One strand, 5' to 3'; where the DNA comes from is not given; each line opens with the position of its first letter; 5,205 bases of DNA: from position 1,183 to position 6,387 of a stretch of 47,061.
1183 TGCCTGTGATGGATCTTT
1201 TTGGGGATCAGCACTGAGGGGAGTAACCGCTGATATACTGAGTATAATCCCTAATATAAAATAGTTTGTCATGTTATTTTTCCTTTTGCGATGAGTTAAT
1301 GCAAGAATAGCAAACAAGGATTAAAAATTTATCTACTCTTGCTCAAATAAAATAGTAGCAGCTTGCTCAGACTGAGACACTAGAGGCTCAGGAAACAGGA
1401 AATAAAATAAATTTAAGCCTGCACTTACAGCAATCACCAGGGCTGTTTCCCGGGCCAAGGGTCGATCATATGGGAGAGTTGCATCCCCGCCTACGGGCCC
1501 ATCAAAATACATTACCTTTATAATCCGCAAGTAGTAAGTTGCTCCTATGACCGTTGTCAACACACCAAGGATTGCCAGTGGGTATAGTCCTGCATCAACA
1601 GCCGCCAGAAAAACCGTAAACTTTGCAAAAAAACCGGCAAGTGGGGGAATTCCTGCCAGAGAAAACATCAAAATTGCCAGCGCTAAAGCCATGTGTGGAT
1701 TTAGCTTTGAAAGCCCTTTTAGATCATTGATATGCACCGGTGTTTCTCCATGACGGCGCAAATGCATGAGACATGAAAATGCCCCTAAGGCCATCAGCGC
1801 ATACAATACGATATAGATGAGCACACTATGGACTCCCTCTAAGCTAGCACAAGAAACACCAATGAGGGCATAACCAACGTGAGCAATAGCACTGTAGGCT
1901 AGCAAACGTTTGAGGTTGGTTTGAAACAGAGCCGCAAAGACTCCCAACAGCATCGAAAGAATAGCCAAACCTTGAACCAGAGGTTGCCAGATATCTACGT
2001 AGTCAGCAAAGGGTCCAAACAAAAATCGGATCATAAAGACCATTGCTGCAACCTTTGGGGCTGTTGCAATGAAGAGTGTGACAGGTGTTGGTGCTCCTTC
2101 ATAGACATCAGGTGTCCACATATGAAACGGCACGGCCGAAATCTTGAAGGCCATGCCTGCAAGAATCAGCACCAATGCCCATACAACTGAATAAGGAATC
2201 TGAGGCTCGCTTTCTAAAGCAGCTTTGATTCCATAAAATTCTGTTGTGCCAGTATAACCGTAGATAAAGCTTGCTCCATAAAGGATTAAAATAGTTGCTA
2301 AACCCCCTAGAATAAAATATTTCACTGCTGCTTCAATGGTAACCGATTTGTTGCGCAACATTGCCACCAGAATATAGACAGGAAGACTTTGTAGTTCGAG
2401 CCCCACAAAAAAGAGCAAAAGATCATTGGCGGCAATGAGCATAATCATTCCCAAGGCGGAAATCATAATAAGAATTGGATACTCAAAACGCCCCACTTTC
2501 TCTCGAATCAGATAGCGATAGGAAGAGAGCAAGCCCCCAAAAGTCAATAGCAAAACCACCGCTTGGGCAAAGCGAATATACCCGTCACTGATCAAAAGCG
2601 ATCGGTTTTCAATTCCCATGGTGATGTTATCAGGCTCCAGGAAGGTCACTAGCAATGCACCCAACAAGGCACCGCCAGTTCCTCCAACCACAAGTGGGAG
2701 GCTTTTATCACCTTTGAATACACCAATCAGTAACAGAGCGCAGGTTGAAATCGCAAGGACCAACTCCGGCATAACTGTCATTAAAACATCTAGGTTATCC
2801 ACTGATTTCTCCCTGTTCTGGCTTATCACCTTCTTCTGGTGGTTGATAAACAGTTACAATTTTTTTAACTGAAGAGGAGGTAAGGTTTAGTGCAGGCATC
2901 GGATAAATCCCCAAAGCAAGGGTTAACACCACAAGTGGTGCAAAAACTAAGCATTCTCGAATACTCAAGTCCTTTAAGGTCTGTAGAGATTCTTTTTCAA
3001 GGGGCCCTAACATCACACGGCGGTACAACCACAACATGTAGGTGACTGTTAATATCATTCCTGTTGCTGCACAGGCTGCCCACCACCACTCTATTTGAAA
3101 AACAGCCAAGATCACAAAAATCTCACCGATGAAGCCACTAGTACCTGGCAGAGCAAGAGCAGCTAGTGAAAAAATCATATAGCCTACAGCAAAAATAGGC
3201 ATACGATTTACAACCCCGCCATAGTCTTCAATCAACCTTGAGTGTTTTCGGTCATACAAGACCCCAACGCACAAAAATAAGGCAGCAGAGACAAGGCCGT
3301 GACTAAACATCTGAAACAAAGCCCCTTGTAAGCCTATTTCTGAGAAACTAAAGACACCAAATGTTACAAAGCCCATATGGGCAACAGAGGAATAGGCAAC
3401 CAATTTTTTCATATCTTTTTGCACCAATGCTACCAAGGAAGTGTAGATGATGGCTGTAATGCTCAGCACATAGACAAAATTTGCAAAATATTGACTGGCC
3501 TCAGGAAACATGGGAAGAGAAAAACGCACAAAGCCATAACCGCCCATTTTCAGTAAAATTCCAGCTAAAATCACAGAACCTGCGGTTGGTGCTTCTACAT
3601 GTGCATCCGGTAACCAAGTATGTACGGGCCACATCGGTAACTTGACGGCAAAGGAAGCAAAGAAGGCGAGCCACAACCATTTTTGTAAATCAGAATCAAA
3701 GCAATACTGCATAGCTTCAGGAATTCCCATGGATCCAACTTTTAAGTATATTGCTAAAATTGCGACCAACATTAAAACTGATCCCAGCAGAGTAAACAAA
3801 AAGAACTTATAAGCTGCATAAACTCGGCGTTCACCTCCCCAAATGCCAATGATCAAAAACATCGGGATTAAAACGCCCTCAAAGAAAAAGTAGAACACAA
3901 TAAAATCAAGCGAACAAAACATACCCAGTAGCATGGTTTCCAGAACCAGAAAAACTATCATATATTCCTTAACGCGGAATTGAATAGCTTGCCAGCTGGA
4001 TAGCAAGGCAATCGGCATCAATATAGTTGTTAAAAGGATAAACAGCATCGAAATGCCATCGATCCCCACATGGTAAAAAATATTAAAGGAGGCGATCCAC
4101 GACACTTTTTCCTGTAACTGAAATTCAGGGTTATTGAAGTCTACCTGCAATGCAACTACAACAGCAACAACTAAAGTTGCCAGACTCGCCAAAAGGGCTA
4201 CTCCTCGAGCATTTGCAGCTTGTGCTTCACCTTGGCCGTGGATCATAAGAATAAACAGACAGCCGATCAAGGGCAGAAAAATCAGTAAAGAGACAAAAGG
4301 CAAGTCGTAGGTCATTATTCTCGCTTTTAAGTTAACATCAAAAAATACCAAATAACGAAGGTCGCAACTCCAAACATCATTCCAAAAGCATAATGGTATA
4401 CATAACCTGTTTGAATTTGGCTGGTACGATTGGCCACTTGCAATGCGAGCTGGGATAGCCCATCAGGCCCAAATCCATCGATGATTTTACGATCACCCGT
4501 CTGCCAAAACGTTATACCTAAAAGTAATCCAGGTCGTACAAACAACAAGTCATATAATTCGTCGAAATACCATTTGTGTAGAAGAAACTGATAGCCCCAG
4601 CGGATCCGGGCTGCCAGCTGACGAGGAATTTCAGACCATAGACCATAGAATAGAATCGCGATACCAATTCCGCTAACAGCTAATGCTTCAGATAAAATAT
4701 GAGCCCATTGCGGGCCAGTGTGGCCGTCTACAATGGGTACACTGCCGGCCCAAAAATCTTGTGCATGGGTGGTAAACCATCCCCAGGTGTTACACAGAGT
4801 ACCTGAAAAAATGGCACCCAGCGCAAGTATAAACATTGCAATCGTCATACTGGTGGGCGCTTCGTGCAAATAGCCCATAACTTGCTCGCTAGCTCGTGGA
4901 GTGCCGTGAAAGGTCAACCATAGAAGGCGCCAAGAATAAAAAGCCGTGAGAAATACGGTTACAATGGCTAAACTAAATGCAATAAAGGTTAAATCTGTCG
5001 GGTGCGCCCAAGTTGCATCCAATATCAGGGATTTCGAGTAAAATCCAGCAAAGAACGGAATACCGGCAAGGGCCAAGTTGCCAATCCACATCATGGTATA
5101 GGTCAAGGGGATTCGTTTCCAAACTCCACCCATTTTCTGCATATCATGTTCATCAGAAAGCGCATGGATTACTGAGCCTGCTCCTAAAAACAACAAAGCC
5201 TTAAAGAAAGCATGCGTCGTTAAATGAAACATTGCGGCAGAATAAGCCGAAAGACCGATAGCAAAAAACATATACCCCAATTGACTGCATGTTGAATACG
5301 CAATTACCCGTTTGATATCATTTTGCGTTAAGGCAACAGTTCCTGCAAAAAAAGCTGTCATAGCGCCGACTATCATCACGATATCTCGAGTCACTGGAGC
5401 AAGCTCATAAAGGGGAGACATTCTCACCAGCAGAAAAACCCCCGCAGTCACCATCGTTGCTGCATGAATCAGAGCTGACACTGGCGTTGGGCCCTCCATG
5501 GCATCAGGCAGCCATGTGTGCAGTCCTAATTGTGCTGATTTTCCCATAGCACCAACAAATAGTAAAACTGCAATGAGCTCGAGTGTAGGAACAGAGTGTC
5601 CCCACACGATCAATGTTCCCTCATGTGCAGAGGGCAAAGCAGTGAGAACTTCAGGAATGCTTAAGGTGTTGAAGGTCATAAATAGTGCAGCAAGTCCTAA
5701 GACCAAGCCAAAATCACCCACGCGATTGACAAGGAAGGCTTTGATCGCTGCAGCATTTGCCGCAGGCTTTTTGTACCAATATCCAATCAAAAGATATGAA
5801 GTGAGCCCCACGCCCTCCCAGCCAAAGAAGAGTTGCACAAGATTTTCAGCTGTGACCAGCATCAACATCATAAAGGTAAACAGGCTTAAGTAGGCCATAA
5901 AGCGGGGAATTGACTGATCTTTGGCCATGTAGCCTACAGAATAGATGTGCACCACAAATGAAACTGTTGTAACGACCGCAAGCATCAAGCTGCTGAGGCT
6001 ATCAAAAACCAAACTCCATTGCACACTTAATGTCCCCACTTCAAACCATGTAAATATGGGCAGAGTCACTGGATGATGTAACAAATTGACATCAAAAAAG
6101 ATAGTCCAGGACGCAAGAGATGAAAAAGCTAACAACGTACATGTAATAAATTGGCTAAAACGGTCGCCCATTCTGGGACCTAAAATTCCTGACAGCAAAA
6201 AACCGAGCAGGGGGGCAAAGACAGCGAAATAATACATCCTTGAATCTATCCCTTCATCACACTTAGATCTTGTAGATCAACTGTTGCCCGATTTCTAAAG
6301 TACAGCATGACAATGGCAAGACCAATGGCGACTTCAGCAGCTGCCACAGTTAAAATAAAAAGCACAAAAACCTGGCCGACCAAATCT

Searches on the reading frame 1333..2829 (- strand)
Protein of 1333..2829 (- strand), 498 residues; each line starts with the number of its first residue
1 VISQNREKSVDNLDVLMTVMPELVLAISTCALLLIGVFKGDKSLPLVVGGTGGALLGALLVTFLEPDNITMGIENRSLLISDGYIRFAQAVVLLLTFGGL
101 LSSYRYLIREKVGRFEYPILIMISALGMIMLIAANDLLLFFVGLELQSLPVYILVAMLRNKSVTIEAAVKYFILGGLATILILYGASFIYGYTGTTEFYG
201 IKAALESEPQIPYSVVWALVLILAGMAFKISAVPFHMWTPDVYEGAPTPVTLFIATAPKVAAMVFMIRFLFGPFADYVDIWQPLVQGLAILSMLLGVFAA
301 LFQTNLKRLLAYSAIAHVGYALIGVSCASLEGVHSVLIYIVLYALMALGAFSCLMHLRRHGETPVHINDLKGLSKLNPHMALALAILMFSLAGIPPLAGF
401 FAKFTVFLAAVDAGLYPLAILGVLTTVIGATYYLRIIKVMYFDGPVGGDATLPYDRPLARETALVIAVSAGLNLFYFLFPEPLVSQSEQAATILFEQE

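Call 7: search_protein_families(library=pfam, proteins=[window:1333-2829:-], max_evalue=0.001)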
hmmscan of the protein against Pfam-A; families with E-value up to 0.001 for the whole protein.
window:1333-2829:- (498 aa): 1 family
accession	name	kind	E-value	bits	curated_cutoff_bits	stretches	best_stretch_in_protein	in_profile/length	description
PF00361.26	Proton_antipo_M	-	7.9e-79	265.3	21.5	1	134-429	1-294/294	NADH:quinone oxidoreductase/Mrp antiporter, TM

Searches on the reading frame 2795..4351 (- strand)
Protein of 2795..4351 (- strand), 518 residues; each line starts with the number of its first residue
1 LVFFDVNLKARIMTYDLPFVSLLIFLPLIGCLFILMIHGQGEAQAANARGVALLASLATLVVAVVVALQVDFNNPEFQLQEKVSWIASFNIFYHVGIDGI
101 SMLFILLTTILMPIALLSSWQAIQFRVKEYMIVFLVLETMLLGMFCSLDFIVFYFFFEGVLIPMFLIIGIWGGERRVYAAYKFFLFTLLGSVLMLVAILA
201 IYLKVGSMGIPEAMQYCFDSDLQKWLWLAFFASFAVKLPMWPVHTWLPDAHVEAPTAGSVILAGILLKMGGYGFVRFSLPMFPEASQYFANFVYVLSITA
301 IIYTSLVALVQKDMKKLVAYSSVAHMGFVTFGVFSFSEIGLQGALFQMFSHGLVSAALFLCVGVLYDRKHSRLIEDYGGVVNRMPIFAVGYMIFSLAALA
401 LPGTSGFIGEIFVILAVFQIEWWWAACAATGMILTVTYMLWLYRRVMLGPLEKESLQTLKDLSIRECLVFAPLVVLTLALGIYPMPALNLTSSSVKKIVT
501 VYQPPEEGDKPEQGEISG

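Call 7: search_protein_families(library=pfam, proteins=[window:2795-4351:-], max_evalue=0.001)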
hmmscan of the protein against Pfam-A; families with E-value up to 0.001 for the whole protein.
window:2795-4351:- (518 aa): 2 families
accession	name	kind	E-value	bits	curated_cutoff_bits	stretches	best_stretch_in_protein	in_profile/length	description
PF00361.26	Proton_antipo_M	-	2e-84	283.7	21.5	1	147-433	1-292/294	NADH:quinone oxidoreductase/Mrp antiporter, TM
PF01059.23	Oxidored_q5_N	-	0.00031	21.2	22.7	1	87-142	49-104/110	NADH-ubiquinone oxidoreductase chain 4, amino terminus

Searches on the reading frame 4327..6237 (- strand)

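Call 7: search_protein_families(library=pfam, proteins=[window:4327-6237:-], max_evalue=0.001)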
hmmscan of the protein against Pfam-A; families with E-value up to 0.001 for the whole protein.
window:4327-6237:- (636 aa): 3 families
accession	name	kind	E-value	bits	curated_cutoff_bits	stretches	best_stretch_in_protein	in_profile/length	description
PF00361.26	Proton_antipo_M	-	1.8e-87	293.7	21.5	1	130-424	1-290/294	NADH:quinone oxidoreductase/Mrp antiporter, TM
PF00662.26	Proton_antipo_N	-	8.1e-20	70.9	24.5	1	64-114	1-51/51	NADH-Ubiquinone oxidoreductase (complex I), chain 5 N-terminus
PF06455.17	NADH5_C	-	5.1e-07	29.9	28.2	1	434-482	1-47/181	NADH dehydrogenase subunit 5 C-terminus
